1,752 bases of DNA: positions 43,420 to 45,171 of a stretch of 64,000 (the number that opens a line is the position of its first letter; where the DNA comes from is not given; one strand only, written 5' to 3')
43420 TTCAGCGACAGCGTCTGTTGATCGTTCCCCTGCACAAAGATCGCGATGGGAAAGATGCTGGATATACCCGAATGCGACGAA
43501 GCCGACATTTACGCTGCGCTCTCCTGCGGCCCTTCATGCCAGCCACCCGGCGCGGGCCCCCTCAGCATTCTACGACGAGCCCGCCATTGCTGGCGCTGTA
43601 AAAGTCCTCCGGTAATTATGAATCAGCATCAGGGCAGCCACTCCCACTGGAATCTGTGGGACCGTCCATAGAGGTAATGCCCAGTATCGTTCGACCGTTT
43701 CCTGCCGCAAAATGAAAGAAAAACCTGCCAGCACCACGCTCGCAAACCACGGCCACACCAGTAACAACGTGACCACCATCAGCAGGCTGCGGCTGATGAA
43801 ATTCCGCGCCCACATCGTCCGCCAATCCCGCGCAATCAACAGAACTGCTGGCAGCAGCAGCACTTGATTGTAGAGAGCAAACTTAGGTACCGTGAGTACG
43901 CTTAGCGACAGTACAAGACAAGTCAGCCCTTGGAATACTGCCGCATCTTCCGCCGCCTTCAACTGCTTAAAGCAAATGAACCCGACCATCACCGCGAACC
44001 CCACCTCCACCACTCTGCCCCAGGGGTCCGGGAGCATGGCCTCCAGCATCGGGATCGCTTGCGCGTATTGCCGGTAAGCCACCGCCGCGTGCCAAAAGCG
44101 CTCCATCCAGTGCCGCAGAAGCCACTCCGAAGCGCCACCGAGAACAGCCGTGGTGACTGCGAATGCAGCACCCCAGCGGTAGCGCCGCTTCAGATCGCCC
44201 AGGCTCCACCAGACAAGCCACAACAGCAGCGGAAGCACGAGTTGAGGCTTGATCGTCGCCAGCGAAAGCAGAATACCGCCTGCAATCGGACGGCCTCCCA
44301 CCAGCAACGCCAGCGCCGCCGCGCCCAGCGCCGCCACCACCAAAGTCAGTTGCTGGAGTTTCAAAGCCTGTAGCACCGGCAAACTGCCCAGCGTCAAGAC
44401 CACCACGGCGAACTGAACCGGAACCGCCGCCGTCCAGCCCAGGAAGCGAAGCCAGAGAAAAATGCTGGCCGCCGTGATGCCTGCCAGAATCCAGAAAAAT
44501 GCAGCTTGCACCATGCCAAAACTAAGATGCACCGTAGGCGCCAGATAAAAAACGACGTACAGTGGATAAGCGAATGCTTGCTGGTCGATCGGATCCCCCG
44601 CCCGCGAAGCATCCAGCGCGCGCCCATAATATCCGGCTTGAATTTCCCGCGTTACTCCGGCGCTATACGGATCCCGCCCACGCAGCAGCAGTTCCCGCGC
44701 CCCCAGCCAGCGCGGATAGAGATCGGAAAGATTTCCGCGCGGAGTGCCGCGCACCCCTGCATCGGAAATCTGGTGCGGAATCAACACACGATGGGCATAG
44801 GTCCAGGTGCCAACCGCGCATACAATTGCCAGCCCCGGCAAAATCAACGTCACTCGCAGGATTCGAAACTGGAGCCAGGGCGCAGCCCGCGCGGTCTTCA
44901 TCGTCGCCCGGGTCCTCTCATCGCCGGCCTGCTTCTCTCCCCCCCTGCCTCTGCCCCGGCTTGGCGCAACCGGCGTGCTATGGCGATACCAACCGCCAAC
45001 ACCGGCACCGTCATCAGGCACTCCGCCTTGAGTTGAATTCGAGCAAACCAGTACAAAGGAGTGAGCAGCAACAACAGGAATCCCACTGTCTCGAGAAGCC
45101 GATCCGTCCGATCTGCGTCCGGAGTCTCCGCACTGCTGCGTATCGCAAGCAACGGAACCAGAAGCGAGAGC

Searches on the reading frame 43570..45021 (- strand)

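Call 75: search_protein_families(library=pfam, proteins=[window:43570-45021:-], max_evalue=0.0001)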
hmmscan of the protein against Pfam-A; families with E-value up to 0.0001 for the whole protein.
window:43570-45021:- (483 aa): 1 family
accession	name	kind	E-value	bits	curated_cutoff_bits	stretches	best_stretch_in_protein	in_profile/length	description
PF09594.16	GT87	-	9.1e-09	35.8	25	1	150-377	1-235/237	Glycosyltransferase family 87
